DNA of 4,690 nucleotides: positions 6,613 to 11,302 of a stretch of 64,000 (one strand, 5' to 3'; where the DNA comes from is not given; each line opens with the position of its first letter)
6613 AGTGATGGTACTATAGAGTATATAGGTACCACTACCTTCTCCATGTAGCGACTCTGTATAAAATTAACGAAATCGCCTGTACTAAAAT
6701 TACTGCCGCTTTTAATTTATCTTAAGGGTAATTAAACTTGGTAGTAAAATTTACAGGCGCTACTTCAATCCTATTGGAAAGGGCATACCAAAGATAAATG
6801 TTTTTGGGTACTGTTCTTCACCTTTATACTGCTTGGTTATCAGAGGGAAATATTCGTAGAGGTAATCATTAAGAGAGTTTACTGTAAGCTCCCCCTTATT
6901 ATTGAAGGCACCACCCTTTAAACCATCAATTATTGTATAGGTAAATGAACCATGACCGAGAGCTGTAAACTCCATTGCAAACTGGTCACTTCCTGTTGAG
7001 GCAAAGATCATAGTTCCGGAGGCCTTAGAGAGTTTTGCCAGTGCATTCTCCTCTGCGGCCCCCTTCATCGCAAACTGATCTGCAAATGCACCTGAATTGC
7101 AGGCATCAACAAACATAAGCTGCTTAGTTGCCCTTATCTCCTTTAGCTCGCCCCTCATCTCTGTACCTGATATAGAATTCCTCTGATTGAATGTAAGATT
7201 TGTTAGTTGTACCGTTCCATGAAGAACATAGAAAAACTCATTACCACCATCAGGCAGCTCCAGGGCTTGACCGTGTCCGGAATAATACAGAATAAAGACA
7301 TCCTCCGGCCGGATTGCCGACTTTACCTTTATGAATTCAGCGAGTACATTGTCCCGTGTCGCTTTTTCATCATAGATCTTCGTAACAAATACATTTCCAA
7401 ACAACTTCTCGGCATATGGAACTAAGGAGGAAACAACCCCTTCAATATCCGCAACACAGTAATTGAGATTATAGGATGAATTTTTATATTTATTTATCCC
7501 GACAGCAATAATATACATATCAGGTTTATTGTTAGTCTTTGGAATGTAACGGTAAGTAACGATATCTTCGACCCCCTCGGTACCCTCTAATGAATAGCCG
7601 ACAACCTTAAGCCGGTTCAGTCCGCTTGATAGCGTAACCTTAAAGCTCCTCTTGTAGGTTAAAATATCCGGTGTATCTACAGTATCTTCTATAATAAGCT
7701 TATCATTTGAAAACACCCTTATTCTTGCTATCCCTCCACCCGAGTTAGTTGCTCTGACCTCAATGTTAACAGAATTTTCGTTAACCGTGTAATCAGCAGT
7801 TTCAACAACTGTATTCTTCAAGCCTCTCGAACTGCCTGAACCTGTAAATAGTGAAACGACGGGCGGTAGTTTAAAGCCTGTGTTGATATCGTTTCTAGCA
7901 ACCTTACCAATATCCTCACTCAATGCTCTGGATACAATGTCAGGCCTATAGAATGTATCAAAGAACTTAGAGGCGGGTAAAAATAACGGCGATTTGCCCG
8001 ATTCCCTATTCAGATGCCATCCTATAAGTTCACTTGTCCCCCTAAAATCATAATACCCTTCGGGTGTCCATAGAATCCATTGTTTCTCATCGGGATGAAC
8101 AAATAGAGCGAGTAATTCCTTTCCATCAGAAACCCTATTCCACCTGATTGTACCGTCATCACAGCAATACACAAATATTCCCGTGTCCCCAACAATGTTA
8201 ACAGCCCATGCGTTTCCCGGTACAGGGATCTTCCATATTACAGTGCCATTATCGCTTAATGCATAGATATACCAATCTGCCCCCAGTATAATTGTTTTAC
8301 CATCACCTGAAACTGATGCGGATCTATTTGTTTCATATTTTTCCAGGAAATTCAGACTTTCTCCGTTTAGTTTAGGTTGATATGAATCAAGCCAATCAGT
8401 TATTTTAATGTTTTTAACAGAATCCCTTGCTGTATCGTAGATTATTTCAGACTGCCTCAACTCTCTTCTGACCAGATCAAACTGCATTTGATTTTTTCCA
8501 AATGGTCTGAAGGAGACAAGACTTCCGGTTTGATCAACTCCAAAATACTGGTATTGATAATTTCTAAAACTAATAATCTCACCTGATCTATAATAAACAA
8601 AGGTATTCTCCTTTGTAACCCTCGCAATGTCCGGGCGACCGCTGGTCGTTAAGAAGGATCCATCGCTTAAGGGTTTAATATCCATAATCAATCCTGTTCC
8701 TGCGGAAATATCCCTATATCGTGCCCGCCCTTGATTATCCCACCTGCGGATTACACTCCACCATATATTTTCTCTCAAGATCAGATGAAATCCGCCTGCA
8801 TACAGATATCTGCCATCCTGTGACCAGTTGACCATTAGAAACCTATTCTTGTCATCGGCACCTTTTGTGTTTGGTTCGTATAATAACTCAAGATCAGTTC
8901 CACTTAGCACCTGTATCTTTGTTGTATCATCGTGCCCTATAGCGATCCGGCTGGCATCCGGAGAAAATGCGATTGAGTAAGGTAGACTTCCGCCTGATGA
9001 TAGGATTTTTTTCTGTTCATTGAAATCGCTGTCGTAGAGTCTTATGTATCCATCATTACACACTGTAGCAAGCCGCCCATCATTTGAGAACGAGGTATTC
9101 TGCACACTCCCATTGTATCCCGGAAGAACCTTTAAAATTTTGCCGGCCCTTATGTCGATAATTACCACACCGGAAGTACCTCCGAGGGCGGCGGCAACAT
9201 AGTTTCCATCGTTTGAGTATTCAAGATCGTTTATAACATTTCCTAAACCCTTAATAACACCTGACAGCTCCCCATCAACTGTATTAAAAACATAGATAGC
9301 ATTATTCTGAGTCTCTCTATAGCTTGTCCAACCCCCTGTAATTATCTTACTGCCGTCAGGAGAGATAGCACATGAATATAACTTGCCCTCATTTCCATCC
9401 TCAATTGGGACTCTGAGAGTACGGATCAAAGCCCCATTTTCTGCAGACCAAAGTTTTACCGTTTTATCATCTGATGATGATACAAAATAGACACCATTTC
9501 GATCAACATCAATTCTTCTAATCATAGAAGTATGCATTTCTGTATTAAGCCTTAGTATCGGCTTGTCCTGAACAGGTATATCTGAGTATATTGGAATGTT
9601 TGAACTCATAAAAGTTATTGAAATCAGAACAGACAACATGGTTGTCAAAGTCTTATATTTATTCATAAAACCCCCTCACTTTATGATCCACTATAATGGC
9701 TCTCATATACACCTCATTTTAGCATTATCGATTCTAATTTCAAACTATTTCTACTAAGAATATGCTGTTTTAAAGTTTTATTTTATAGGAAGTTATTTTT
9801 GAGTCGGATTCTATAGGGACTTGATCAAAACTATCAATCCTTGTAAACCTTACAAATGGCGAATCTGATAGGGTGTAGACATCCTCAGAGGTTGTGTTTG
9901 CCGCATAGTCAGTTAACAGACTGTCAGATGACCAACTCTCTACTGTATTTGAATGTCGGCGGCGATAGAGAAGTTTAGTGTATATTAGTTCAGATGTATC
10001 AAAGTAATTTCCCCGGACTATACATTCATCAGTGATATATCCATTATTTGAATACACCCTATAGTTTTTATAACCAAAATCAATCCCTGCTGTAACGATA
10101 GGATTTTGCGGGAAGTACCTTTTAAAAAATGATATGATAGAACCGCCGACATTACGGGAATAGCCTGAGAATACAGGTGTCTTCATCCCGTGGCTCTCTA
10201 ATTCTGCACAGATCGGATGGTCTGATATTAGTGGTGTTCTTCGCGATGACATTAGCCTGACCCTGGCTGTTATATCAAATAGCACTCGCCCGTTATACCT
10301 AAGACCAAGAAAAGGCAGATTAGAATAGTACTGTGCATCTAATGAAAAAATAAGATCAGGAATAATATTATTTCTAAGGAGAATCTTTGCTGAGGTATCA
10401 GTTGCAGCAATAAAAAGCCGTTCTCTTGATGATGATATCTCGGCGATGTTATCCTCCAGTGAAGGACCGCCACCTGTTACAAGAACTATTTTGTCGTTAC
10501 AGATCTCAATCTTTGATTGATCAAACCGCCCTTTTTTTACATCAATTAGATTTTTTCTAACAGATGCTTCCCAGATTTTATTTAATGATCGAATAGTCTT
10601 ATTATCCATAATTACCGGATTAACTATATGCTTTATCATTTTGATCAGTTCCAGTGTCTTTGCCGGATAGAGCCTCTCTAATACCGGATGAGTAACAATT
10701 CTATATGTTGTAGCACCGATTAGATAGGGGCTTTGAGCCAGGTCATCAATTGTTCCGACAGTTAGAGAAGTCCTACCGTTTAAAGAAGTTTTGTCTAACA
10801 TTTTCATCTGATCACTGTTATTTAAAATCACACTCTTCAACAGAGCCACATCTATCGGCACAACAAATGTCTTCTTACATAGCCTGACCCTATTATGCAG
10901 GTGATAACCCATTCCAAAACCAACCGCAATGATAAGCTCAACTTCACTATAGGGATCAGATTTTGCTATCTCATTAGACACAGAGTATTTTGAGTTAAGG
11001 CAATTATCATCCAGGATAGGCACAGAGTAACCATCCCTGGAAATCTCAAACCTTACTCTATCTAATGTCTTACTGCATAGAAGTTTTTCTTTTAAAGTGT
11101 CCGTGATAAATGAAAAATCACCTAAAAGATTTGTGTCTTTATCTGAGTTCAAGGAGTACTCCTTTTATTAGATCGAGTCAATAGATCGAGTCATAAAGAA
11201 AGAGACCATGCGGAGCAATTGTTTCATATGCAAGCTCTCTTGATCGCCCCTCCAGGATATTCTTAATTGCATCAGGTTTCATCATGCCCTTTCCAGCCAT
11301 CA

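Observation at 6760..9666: Exported WD40 beta-propeller fused to a C-terminal caspase (peptidase C14) domain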

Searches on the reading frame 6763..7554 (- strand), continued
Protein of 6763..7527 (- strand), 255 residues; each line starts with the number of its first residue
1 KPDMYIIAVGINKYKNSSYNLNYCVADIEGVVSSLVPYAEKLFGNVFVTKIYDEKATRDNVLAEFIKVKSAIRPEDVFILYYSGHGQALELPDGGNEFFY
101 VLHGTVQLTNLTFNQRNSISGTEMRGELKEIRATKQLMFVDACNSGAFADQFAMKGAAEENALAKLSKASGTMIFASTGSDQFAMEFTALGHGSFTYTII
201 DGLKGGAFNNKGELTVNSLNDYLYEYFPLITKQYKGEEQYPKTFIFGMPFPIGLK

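Call 54: fold_search(model_id=the predicted structure, library=pdb)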
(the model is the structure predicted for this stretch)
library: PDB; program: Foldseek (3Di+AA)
matches with E <= 10: 937; with E <= 0.001: 233
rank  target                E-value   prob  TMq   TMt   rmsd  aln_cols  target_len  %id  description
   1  3bij_B                4.2e-13  1.00  0.60  0.61   9.8       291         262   21  Crystal structure of protein GSU0716 from Geobacter sulfurreducens. Northeast Structural Genomics target GsR13 (released 2007-12-11)
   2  3bij_C                4.4e-12  1.00  0.61  0.61   9.8       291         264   21  Crystal structure of protein GSU0716 from Geobacter sulfurreducens. Northeast Structural Genomics target GsR13 (released 2007-12-11)
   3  3bij_A                7.1e-12  1.00  0.61  0.61   9.0       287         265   19  Crystal structure of protein GSU0716 from Geobacter sulfurreducens. Northeast Structural Genomics target GsR13 (released 2007-12-11)
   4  9n3e_B                5.2e-11  1.00  0.66  0.56   6.9       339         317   15  Crystal structure of Arabidopsis metacaspase 9 C147G at pH 5.5 (released 2025-06-11)
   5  9n3e_A                7.9e-11  1.00  0.67  0.58   7.0       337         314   14  Crystal structure of Arabidopsis metacaspase 9 C147G at pH 5.5 (released 2025-06-11)
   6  9n3f                  1.5e-10  1.00  0.63  0.54   9.9       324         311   14  Crystal structure of Arabidopsis Metacaspase 9 C147G at pH 7.5 (released 2025-06-11)
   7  9n3d                  1.5e-10  1.00  0.61  0.53  10.0       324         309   15  Crystal structure of Arabidopsis metacaspase 9 C147G at pH 4.2 (released 2025-06-11)
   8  8a53_A                5.1e-10  1.00  0.56  0.49  10.1       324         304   14  Crystal structure of AtMCA-IIf C147A (metacaspase 9) from Arabidopsis thaliana (released 2023-05-31)
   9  8a53_C                5.8e-10  1.00  0.65  0.57   9.5       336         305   14  Crystal structure of AtMCA-IIf C147A (metacaspase 9) from Arabidopsis thaliana (released 2023-05-31)
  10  8a53_D                9.4e-10  1.00  0.64  0.56   9.7       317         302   15  Crystal structure of AtMCA-IIf C147A (metacaspase 9) from Arabidopsis thaliana (released 2023-05-31)
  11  8a53_B                9.4e-10  1.00  0.62  0.54   9.7       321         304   15  Crystal structure of AtMCA-IIf C147A (metacaspase 9) from Arabidopsis thaliana (released 2023-05-31)
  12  8v4x_B                2.8e-09  1.00  0.62  0.47   4.8       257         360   13  Structure of MALT1 in complex with an allosteric inhibitor (released 2024-05-01)
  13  3v4o_A                3.5e-09  1.00  0.63  0.70   5.0       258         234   14  Human MALT1 (caspase domain) in complex with an irreversible peptidic inhibitor (released 2012-03-14)
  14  3uo8_C                9.3e-09  1.00  0.62  0.46   4.9       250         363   14  Crystal structure of the MALT1 paracaspase (P1 form) (released 2011-12-21)
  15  3uo8_B                9.3e-09  1.00  0.59  0.45   4.6       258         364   15  Crystal structure of the MALT1 paracaspase (P1 form) (released 2011-12-21)
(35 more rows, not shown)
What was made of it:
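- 6763..7536 (-): Peptidase C14 (caspase-hemoglobinase fold) domain, residues 711-968. Foldseek hits with probability 1.0 to GSU0716 (3BIJ), metacaspases 9 and 4, MALT1, Yca1, TbMCA2 and caspases (call 54).
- Closest known: Bacterial orthocaspases / type-I-like metacaspases. Same: Same caspase-hemoglobinase fold (call 54).
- Closest known: Big_7-orthocaspase module of archaea, and MALT1 paracaspase. Same: MALT1 is among the best fold matches (call 54).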

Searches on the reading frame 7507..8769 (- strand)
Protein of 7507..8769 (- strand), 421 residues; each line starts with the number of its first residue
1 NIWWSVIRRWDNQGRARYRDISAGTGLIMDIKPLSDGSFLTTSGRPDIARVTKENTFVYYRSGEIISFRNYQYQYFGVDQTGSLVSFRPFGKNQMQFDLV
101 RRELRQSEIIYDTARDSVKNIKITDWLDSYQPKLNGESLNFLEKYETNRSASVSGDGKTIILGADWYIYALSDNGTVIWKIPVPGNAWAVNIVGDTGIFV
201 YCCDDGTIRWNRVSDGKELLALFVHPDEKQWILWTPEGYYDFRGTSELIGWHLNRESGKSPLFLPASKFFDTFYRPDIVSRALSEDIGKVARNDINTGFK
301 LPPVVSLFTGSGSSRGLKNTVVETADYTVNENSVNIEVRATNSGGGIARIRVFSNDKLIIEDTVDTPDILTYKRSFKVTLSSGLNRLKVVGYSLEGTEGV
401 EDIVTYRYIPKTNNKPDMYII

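Call 62: search_protein_families(library=pfam, proteins=[window:7507-8769:-], max_evalue=10)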
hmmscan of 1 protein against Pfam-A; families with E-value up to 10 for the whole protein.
window:7507-8769:- (421 aa): 1 family
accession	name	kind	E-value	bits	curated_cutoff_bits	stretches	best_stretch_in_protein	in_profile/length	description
PF17957.7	Big_7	-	0.0021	19.1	24.1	1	327-364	12-49/70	Bacterial Ig domain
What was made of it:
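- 7972..8766 (-): Second, family-specific beta-propeller, residues 301-565. No Pfam model. Contains the family signature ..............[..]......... (residues 505-543). No Pfam hit even at E<=10 (call 62).
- Closest known: Big_7-orthocaspase module of archaea, and MALT1 paracaspase. Different: The window's Ig-like domain scores below the Big_7 cutoff (19 bits against 24.1, call 62).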

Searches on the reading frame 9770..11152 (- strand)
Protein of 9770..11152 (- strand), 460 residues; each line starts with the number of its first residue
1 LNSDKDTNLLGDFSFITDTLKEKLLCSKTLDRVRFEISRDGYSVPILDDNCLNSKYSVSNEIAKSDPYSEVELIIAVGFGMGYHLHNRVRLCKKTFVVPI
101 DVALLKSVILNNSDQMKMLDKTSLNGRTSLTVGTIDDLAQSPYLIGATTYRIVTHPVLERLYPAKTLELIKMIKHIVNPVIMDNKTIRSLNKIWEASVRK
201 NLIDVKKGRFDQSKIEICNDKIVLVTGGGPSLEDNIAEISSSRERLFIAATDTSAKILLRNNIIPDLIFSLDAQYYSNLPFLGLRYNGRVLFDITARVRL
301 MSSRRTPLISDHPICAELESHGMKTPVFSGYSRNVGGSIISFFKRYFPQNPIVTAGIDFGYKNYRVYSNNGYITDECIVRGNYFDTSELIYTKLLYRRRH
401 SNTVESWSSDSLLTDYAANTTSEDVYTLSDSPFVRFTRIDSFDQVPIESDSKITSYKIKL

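Call 5: search_protein_families(library=pfam, proteins=[window:9770-11152:-], max_evalue=0.01)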
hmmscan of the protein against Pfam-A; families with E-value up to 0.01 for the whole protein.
window:9770-11152:- (460 aa): 1 family
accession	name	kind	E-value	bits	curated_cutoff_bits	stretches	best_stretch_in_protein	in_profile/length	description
PF01973.23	MptE-like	-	2.3e-17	63.7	34.6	1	201-363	6-170/171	6-hydroxymethylpterin diphosphokinase MptE-like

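Call 6: search_protein_families(library=ncbifam, proteins=[window:9770-11152:-], max_evalue=0.01)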
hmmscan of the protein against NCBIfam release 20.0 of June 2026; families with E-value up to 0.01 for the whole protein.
window:9770-11152:- (460 aa): 1 family
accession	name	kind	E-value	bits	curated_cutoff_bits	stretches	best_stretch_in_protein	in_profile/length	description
NF050051.1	FlagModPseD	domain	0.0041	15.8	670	1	219-272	227-279/640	flagellin modification protein PseD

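Call 58: search_protein_families(library=padloc, proteins=[window:9770-11152:-], max_evalue=0.001)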
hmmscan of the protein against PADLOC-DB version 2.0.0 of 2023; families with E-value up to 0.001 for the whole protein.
window:9770-11152:- (460 aa): 0 families
